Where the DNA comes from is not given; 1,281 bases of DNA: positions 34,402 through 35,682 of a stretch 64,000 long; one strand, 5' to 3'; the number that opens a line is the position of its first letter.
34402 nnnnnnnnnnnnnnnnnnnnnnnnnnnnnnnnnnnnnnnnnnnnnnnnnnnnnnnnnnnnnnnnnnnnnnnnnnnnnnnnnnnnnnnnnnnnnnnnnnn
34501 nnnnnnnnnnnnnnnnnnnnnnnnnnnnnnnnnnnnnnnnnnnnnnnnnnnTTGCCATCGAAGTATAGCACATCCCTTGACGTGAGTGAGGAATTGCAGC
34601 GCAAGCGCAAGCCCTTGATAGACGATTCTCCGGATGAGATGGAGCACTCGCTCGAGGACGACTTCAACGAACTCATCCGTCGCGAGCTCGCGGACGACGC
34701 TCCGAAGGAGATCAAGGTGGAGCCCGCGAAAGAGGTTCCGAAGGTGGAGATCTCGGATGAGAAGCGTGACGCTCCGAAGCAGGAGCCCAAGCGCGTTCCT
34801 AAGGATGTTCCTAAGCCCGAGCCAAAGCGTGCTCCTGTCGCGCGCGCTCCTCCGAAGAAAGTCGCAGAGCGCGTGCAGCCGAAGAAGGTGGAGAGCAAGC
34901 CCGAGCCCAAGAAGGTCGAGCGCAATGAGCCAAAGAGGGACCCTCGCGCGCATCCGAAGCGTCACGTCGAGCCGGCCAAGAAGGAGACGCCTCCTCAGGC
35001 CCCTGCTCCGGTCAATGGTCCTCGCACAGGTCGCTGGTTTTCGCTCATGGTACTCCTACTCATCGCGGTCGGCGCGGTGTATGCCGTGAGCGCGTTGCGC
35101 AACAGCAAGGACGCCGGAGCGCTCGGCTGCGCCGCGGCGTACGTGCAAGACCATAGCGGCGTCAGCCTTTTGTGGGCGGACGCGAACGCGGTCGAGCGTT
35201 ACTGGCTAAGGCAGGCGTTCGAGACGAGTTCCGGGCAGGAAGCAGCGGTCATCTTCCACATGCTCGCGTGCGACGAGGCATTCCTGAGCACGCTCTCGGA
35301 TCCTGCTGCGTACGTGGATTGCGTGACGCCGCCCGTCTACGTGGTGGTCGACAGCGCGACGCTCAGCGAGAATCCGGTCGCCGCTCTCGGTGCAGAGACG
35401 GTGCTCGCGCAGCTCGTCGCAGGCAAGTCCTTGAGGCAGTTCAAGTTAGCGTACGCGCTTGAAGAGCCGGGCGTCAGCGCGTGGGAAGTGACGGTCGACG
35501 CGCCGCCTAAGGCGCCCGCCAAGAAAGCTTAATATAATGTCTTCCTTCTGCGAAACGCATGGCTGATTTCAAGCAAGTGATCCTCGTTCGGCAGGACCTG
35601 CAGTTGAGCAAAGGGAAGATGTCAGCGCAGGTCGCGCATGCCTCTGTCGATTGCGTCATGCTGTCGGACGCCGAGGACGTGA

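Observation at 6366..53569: REP-like family of dispersed imperfect palindromes sitting just after stop codons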

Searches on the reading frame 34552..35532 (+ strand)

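Call 55: search_protein_families(library=pfam, proteins=[window:34552-35532:+], max_evalue=0.01)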
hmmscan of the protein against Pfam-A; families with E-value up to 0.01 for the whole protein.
window:34552-35532:+ (326 aa): 1 family
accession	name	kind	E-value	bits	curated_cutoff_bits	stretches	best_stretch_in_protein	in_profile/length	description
PF19779.4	DUF6264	-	0.0034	18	31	1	99-185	8-94/183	Family of unknown function (DUF6264)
